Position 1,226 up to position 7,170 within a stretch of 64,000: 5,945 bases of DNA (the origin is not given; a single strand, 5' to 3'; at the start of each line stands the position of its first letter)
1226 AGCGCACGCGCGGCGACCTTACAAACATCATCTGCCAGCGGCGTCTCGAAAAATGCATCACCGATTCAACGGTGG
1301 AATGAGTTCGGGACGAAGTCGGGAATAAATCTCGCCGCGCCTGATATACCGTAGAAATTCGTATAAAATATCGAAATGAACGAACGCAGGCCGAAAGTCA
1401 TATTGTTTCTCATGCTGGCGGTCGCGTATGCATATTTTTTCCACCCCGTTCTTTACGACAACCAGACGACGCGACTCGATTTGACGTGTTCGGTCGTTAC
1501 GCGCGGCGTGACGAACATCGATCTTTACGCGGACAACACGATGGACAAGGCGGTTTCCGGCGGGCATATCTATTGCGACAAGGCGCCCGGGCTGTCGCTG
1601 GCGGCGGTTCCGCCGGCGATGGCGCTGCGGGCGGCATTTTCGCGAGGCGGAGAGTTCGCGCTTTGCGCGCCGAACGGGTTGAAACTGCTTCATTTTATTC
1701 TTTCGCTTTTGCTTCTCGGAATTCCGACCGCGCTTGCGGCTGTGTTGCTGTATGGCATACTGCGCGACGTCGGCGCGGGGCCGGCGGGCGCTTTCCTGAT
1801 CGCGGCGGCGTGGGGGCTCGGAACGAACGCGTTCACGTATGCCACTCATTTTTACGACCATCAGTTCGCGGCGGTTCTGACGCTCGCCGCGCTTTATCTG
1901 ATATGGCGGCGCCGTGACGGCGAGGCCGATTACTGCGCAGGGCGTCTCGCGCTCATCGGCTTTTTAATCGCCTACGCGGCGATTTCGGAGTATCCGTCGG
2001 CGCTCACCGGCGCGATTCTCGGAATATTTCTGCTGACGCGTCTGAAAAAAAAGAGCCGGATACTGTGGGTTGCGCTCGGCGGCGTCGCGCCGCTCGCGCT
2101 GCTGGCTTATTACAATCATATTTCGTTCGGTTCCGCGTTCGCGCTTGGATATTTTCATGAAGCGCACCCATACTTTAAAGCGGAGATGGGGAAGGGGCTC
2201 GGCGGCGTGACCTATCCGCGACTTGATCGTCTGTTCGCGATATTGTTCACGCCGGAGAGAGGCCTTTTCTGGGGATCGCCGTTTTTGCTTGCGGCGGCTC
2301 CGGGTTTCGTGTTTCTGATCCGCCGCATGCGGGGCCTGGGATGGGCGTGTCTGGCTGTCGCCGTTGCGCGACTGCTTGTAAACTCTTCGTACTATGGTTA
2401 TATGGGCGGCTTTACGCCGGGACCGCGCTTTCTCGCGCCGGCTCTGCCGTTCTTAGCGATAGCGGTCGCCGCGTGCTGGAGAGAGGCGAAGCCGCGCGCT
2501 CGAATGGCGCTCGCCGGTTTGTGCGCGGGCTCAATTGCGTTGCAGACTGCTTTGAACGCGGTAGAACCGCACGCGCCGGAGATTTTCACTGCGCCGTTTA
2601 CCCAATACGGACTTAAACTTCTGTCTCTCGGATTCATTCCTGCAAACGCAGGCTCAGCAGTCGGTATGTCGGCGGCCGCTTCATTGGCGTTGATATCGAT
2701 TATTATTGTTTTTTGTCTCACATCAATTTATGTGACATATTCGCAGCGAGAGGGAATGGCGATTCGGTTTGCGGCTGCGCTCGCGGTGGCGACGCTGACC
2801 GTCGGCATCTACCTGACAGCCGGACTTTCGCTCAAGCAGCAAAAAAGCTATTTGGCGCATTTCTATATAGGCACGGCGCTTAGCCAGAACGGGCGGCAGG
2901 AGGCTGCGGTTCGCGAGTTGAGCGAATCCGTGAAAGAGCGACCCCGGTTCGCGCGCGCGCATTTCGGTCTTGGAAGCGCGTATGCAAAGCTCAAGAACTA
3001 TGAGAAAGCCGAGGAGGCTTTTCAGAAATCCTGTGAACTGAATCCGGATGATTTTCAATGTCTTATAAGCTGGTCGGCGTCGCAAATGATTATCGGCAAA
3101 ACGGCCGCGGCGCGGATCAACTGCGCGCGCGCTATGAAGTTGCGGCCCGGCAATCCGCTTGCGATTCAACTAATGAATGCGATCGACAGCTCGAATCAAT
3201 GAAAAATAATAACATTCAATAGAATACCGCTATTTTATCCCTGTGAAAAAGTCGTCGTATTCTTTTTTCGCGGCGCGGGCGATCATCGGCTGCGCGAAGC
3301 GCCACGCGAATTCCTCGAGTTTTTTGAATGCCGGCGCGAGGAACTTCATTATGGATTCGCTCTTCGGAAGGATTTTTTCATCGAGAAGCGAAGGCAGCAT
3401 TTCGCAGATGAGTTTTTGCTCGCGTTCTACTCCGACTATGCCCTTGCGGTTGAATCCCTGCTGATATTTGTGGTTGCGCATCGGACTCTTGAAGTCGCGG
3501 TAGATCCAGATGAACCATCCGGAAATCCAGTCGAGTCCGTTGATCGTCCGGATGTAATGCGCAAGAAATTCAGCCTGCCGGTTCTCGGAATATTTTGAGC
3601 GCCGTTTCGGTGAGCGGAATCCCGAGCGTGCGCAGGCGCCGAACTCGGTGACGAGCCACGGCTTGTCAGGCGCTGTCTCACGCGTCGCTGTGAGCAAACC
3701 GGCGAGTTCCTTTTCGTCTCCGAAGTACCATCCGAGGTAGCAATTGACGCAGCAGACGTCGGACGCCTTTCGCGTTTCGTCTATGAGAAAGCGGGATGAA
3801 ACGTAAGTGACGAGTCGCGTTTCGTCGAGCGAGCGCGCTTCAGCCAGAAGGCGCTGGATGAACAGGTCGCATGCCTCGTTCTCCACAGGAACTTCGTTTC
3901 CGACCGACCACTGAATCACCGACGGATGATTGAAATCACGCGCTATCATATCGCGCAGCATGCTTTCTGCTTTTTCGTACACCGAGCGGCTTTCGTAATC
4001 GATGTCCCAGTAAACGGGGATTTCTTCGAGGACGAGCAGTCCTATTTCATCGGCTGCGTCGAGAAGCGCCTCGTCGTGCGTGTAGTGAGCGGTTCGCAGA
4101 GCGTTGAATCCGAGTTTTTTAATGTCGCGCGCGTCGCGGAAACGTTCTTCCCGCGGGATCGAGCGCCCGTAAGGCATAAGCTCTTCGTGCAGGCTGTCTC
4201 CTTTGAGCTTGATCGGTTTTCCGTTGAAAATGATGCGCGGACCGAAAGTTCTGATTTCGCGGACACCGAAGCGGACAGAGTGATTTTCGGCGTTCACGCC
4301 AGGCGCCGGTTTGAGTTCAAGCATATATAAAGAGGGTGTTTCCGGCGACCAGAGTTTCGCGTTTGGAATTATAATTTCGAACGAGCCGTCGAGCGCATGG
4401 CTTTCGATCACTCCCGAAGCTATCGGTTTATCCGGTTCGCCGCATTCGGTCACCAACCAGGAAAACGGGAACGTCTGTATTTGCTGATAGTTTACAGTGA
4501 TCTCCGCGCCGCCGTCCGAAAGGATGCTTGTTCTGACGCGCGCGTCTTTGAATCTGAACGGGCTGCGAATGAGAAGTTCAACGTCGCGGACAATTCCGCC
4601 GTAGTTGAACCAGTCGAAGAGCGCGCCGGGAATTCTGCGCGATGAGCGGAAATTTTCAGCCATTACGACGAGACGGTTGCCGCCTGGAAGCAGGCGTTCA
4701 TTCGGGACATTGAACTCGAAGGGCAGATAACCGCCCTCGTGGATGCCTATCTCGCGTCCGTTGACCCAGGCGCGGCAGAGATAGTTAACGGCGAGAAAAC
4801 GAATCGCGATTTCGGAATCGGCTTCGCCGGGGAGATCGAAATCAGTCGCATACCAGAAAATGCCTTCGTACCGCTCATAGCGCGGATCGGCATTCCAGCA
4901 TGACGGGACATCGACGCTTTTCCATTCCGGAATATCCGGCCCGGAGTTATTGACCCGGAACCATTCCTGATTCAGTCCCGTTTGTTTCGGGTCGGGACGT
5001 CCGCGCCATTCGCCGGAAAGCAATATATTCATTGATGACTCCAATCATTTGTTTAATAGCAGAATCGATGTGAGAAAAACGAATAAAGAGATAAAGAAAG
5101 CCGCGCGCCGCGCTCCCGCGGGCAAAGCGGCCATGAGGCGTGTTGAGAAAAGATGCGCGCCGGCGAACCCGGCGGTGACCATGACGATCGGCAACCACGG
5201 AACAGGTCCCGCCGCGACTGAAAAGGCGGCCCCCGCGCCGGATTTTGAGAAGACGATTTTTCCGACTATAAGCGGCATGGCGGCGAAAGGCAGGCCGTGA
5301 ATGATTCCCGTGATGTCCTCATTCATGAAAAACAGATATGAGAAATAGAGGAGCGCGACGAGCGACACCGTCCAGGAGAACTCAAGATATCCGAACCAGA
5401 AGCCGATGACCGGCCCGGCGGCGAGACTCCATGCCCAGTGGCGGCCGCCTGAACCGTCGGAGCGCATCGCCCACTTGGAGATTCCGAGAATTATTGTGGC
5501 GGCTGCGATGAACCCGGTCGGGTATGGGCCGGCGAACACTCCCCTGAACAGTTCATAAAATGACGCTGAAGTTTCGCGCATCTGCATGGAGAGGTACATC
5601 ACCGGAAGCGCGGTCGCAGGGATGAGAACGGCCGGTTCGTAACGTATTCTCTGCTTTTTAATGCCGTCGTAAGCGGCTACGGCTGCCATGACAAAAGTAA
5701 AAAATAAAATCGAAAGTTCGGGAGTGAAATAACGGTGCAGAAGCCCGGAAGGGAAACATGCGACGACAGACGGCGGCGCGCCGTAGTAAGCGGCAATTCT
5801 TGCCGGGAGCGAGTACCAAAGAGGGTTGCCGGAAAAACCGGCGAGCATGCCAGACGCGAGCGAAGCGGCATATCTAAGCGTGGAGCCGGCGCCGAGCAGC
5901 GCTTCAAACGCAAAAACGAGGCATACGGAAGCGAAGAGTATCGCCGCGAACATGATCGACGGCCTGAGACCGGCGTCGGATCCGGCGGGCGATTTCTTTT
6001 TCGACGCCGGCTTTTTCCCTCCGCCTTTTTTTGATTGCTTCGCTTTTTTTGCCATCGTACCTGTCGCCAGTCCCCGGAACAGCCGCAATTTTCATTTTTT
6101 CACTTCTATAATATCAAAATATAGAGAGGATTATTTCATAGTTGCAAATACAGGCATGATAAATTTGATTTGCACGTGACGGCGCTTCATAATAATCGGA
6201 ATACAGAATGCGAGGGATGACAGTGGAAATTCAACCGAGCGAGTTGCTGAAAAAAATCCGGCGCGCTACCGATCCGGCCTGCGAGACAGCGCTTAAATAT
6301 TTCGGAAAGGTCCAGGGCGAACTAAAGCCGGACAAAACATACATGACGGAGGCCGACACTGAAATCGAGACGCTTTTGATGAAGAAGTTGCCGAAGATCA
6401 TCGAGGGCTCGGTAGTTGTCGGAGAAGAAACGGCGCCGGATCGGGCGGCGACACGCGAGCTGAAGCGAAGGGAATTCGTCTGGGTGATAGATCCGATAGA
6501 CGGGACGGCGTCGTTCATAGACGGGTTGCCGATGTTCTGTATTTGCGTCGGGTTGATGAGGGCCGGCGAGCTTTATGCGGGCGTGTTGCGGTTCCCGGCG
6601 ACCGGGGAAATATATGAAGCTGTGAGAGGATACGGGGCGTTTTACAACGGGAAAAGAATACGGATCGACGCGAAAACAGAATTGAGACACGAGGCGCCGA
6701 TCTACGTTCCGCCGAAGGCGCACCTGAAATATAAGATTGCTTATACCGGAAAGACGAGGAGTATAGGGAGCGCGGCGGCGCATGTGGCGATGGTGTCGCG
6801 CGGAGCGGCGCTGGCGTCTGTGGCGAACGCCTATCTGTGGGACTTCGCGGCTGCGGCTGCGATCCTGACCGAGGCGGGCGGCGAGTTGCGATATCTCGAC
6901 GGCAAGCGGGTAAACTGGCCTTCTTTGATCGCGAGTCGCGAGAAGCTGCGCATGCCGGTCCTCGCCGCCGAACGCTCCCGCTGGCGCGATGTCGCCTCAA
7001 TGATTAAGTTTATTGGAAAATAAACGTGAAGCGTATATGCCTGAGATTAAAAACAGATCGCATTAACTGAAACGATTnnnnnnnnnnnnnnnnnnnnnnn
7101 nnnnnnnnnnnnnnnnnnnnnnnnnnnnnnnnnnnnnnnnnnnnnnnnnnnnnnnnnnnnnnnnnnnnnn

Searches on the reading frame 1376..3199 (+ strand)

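Call 11: search_protein_families(library=pfam, proteins=[window:1376-3199:+], max_evalue=0.001)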
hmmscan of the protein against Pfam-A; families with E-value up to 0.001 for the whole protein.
window:1376-3199:+ (608 aa): 11 families
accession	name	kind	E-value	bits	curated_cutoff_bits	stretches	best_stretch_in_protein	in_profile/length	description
PF07719.23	TPR_2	-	3.1e-14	52.3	27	1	526-559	1-34/34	Tetratricopeptide repeat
PF00515.34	TPR_1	-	1.6e-12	47.1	27.8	1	526-559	1-34/34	Tetratricopeptide repeat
PF13181.12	TPR_8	-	1.1e-10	41.2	25.7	1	526-559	1-34/34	Tetratricopeptide repeat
PF13432.12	TPR_16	-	1.5e-10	41.8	32.7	1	499-559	4-64/65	Tetratricopeptide repeat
PF13414.12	TPR_11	-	2e-08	34.2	26.8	1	501-539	3-41/42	TPR repeat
PF13431.12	TPR_17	-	1.1e-07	32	24.4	0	517-547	4-34/34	Tetratricopeptide repeat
PF13428.12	TPR_14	-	3.6e-06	27.5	23.5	0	527-563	2-38/44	Tetratricopeptide repeat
PF14559.12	TPR_19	-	4.3e-05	24.2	25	1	504-559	3-58/68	Tetratricopeptide repeat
PF13424.12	TPR_12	-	6e-05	23.6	30.1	1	513-555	30-74/77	Tetratricopeptide repeat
PF13174.12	TPR_6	-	0.0001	23.1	26.3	0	528-558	2-32/33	Tetratricopeptide repeat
PF23914.1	TPR_CcmH_CycH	-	0.00029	21.1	42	1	520-599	44-126/158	Cytochrome c-type biogenesis protein H TPR domain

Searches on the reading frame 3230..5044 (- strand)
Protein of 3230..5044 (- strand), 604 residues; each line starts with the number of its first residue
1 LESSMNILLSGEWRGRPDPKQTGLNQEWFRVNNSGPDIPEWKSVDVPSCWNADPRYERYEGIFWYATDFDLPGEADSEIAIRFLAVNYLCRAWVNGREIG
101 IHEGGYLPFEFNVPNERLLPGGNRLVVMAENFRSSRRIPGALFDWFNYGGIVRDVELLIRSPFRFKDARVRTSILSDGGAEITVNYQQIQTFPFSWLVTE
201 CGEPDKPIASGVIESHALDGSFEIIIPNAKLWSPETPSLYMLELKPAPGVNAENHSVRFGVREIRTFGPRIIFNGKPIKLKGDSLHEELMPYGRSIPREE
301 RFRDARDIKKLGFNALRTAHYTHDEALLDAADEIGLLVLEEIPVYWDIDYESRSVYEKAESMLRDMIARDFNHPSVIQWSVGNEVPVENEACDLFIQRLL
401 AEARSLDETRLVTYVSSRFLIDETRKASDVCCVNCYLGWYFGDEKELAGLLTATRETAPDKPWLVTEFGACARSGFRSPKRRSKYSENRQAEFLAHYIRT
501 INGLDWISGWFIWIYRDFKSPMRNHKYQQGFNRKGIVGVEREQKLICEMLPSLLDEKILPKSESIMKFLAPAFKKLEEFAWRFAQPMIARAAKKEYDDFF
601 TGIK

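Call 11: search_protein_families(library=pfam, proteins=[window:3230-5044:-], max_evalue=0.001)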
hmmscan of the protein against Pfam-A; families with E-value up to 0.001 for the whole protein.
window:3230-5044:- (604 aa): 5 families
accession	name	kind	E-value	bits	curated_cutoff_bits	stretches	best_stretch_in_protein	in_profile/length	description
PF02836.23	Glyco_hydro_2_C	-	3.5e-35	122.1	21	1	270-543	7-286/302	Glycosyl hydrolases family 2, TIM barrel domain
PF02837.24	Glyco_hydro_2_N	-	2.6e-18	67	28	1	9-160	4-167/169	Glycosyl hydrolases family 2, sugar binding domain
PF00703.27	Glyco_hydro_2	-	9.7e-06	26.8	23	1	217-262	68-109/109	Glycosyl hydrolases family 2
PF13364.12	BetaGal_ABD2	-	0.00015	22.9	23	1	50-128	24-105/112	Beta-galactosidase second all-beta domain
PF22666.2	Glyco_hydro_2_N2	-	0.00098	19.7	27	0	63-129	50-117/167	Glycosyl hydrolase 2 galactose-binding domain-like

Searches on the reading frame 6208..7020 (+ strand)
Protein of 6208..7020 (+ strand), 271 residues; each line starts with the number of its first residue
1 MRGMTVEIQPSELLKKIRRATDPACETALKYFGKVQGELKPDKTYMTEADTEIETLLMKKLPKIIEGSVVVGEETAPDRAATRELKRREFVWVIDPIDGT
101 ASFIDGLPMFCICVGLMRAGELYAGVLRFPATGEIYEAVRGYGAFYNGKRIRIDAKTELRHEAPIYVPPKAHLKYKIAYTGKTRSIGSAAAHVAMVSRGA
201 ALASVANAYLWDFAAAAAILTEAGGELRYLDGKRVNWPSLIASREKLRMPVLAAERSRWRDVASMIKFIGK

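Call 11: search_protein_families(library=pfam, proteins=[window:6208-7020:+], max_evalue=0.001)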
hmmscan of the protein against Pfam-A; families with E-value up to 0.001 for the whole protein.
window:6208-7020:+ (271 aa): 1 family
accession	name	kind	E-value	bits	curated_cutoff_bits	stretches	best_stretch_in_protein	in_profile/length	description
PF00459.30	Inositol_P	-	6.5e-45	154.2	27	1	29-255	21-265/271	Inositol monophosphatase family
